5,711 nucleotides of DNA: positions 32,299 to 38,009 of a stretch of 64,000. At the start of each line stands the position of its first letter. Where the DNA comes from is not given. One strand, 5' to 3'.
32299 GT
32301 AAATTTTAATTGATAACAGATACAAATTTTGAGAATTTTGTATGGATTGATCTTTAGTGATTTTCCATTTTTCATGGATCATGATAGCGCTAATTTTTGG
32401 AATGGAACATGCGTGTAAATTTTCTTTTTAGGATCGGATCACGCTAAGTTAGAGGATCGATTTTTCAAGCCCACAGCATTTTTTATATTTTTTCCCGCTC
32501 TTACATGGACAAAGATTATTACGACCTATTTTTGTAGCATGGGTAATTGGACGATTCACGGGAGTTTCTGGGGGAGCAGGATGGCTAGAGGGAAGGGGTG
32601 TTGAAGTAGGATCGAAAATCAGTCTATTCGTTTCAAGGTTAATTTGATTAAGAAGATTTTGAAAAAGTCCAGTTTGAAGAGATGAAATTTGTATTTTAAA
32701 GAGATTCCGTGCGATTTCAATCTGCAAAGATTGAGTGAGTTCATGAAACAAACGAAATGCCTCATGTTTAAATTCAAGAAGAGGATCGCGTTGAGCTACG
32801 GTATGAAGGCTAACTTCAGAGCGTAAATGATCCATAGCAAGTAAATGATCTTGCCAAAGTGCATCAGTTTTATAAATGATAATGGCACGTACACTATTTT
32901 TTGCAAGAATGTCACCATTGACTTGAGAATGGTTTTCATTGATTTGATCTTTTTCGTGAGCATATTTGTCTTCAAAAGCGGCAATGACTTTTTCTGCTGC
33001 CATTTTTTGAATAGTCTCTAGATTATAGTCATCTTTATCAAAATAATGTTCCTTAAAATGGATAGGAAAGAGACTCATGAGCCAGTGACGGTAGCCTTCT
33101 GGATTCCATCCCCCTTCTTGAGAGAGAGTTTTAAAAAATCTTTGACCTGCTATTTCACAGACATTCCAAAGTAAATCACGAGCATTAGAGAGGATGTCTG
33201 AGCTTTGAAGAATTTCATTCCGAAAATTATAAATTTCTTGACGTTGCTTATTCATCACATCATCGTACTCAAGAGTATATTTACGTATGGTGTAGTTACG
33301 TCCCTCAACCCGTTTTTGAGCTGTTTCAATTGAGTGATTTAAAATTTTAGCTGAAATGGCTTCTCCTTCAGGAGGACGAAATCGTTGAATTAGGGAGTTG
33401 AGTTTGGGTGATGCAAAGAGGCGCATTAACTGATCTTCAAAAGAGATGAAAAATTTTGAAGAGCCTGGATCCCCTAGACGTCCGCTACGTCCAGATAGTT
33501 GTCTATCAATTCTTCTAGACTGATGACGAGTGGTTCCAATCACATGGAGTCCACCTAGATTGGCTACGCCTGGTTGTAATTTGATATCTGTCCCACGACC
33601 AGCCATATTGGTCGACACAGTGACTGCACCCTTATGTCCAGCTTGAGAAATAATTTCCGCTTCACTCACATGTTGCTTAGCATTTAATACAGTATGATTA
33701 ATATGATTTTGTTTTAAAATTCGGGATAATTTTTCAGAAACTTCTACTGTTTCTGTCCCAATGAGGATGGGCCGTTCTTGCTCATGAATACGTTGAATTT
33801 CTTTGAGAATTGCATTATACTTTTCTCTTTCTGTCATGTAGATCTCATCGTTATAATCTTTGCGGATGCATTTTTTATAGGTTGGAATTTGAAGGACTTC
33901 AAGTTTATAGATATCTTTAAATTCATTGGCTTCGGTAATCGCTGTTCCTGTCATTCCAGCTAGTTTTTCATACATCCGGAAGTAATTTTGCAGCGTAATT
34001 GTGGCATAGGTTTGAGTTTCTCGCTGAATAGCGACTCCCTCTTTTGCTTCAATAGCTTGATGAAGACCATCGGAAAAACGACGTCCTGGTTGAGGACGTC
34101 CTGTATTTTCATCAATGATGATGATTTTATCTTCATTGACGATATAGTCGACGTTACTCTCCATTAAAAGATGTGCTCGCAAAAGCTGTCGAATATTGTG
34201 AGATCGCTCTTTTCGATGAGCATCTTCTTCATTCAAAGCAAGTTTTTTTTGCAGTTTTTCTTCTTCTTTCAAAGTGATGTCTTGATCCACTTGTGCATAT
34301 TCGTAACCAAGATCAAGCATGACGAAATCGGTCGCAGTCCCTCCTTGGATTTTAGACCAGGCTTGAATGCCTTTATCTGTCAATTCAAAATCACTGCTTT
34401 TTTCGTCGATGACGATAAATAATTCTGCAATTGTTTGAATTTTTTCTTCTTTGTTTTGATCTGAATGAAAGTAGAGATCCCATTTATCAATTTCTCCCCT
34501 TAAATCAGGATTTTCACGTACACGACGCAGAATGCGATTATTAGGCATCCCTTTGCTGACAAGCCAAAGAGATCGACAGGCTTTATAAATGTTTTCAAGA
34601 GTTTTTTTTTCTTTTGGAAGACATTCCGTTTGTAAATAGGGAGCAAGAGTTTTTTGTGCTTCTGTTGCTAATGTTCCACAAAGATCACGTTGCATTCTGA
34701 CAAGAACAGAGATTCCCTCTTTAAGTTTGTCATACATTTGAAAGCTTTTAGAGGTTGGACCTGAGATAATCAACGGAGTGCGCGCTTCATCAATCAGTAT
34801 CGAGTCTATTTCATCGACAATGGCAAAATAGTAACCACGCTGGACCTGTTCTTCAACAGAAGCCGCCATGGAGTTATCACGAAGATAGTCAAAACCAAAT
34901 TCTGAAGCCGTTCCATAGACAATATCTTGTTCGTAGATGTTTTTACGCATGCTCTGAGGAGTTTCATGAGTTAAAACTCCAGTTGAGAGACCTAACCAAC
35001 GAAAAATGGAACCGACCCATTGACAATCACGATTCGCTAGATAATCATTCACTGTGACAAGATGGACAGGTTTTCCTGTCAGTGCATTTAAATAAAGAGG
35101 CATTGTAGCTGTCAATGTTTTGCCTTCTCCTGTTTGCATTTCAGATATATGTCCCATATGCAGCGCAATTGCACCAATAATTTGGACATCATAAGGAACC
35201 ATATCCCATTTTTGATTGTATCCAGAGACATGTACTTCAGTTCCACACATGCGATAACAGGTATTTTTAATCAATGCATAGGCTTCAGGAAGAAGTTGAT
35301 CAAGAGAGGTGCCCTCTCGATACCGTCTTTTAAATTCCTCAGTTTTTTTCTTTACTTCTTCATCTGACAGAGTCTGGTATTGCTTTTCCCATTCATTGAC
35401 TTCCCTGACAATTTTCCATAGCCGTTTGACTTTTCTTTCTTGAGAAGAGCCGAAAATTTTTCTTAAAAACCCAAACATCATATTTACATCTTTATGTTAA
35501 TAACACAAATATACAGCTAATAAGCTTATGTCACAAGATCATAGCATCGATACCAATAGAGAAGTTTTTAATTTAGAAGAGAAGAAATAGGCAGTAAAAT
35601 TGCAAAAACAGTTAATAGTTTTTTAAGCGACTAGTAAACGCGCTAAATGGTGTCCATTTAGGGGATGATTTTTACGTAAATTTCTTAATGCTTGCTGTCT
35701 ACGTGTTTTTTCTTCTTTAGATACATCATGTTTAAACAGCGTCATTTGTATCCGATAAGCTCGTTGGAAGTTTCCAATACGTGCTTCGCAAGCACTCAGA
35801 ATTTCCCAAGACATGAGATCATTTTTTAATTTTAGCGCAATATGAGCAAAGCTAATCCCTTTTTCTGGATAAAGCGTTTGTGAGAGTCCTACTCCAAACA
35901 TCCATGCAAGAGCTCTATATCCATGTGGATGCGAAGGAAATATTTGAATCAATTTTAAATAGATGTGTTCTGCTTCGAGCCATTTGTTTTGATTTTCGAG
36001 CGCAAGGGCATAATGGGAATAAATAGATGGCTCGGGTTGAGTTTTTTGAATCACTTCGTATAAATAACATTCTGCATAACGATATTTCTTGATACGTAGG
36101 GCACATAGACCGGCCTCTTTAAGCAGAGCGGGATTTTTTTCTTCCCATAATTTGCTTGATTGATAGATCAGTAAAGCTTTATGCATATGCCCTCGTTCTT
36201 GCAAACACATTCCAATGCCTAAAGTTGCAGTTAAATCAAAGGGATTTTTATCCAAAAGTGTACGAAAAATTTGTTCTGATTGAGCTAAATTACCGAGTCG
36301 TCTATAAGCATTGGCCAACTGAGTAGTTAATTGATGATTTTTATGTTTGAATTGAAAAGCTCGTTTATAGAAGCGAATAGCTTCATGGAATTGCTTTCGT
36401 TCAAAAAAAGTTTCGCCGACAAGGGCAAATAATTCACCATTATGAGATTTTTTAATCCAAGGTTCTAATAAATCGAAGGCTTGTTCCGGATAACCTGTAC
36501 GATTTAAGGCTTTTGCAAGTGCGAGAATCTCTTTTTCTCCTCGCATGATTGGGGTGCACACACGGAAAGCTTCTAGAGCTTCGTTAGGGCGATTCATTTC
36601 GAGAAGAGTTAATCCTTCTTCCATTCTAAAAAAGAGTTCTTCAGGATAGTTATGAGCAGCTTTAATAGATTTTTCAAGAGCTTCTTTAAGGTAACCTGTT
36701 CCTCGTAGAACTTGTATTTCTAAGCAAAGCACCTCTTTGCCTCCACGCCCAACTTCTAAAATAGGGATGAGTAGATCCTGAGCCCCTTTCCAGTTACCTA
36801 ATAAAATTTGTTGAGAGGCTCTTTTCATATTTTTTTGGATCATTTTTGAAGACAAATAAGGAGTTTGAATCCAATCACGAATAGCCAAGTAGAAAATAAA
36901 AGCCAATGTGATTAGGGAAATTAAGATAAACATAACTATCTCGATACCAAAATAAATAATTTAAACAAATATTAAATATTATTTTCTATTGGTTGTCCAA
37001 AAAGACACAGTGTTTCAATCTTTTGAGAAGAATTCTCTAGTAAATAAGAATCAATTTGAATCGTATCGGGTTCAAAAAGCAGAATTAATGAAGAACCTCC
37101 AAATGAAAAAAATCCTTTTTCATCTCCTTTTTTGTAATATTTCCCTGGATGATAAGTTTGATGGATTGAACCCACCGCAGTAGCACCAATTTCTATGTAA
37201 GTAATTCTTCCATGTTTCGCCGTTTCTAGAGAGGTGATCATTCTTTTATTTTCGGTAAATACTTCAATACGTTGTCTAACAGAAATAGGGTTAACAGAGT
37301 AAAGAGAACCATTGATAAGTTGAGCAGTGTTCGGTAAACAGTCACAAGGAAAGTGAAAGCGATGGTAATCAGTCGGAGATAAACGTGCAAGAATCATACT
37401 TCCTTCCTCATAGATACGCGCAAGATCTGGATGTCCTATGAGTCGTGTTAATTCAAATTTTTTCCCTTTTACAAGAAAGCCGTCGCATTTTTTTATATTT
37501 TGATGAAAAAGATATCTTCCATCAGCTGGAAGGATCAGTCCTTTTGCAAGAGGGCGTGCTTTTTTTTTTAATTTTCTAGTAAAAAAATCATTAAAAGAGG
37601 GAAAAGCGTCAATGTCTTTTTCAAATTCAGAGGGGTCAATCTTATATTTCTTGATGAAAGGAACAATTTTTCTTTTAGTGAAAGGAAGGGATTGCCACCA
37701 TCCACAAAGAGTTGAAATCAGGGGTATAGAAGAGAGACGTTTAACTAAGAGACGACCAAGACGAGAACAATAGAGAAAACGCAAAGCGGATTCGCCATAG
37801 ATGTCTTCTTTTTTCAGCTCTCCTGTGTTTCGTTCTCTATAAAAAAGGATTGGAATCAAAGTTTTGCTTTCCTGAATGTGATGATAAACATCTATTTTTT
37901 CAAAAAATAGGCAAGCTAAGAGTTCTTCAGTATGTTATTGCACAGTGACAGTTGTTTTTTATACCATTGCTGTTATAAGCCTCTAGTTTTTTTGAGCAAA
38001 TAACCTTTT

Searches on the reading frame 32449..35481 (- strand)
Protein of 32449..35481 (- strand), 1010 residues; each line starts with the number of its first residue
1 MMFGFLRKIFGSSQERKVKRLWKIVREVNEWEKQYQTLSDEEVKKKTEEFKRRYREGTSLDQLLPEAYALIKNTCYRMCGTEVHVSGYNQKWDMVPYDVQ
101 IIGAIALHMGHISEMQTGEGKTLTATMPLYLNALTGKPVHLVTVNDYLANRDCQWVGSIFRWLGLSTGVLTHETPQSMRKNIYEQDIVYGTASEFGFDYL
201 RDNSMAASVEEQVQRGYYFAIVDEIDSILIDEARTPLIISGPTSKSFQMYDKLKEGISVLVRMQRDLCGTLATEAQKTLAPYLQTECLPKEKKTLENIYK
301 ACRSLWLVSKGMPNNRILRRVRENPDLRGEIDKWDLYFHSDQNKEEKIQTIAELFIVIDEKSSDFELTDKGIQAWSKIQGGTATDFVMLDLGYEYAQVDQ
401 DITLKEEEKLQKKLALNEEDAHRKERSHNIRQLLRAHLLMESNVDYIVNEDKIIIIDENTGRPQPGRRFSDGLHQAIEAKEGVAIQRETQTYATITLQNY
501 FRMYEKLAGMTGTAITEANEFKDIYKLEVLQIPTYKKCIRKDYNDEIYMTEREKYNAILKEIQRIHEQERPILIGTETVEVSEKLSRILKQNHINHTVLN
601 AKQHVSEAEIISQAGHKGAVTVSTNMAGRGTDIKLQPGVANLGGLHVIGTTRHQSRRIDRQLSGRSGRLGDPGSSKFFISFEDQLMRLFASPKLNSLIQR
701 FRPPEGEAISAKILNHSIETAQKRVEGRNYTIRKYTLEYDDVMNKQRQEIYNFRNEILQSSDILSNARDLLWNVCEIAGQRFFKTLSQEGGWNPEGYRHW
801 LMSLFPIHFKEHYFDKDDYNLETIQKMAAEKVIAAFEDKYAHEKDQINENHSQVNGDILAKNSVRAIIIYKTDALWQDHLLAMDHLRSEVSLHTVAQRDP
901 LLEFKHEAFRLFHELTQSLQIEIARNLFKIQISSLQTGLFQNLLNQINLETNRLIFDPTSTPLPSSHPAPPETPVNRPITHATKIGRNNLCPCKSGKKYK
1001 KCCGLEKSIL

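Call 71: search_protein_families(library=pfam, proteins=[window:32449-35481:-], max_evalue=0.001)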
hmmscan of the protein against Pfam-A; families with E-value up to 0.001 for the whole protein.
window:32449-35481:- (1010 aa): 7 families
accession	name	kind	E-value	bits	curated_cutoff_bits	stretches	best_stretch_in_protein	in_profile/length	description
PF07517.20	SecA_DEAD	-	4.7e-120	400.7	24.6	1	7-522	2-290/290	SecA DEAD-like domain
PF21090.3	P-loop_SecA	-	1.7e-69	234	27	2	538-636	2-100/205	SecA P-loop domain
PF07516.18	SecA_SW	-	4e-49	167.8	26.7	1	708-931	1-200/200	SecA Wing and Scaffold domain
PF01043.26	SecA_PP_bind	-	4.9e-23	82.3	23.5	1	355-478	21-110/110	SecA preprotein cross-linking domain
PF02810.21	SEC-C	-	4e-07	30.2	20.4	1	987-1004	1-18/19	SEC-C motif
PF00270.35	DEAD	-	1.9e-05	24.9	26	1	112-230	18-131/167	DEAD/DEAH box helicase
PF00271.37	Helicase_C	-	3.6e-05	24.4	23.5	1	554-670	2-110/110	Helicase conserved C-terminal domain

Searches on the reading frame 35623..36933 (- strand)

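Call 71: search_protein_families(library=pfam, proteins=[window:35623-36933:-], max_evalue=0.001)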
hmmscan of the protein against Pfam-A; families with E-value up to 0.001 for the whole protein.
window:35623-36933:- (436 aa): 21 families
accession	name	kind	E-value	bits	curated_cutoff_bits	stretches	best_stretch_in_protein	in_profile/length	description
PF13428.12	TPR_14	-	2.6e-14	52.7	23.5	0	203-237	4-38/44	Tetratricopeptide repeat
PF14559.12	TPR_19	-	3.3e-12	47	25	1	177-233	2-58/68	Tetratricopeptide repeat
PF07719.23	TPR_2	-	4.9e-12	45.4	27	0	205-231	6-32/34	Tetratricopeptide repeat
PF13424.12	TPR_12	-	1.8e-10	41.3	30.1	0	204-259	7-70/77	Tetratricopeptide repeat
PF20308.4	TPR-S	-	1.3e-09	39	27.6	0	138-199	23-92/102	Tetratricopeptide Repeats-Sensor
PF13174.12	TPR_6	-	4.5e-09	36.8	26.3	0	205-231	5-31/33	Tetratricopeptide repeat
PF13432.12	TPR_16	-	5.7e-09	36.7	32.7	1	205-258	2-55/65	Tetratricopeptide repeat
PF00515.34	TPR_1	-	7.4e-09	35.5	27.8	0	173-199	8-34/34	Tetratricopeptide repeat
PF13374.12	TPR_10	-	9.4e-09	35.5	27.5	0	205-224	7-26/42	Tetratricopeptide repeat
PF13371.12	TPR_9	-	9.2e-08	32.4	35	0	177-234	6-63/73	Tetratricopeptide repeat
PF13181.12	TPR_8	-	1.7e-07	31.3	25.7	0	205-228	6-29/34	Tetratricopeptide repeat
PF23914.1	TPR_CcmH_CycH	-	2.2e-07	31.3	42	0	170-259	54-146/158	Cytochrome c-type biogenesis protein H TPR domain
PF25064.1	ARM_TT21_5th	-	4.4e-07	30.6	27.8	0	172-229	7-64/117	TT21 fifth ARM repeats domain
PF13431.12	TPR_17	-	1.5e-06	28.5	24.4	0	188-221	1-34/34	Tetratricopeptide repeat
PF13176.12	TPR_7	-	4.1e-06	26.9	27.9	0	205-231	4-32/36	Tetratricopeptide repeat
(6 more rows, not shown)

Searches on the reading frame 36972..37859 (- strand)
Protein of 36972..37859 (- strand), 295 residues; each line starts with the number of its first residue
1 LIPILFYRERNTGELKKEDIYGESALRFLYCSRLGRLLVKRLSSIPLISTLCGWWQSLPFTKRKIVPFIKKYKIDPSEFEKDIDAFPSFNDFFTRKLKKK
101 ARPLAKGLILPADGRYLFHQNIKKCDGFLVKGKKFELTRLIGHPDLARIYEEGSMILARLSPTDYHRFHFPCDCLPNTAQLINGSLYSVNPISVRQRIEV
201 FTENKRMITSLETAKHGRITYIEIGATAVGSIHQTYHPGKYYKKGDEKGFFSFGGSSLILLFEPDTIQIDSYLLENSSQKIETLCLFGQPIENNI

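Call 71: search_protein_families(library=pfam, proteins=[window:36972-37859:-], max_evalue=0.001)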
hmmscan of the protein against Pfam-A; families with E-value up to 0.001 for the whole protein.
window:36972-37859:- (295 aa): 1 family
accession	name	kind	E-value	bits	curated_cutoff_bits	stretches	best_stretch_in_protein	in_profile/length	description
PF02666.20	PS_Dcarbxylase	-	5.4e-51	173.5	22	1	89-274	1-184/198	Phosphatidylserine decarboxylase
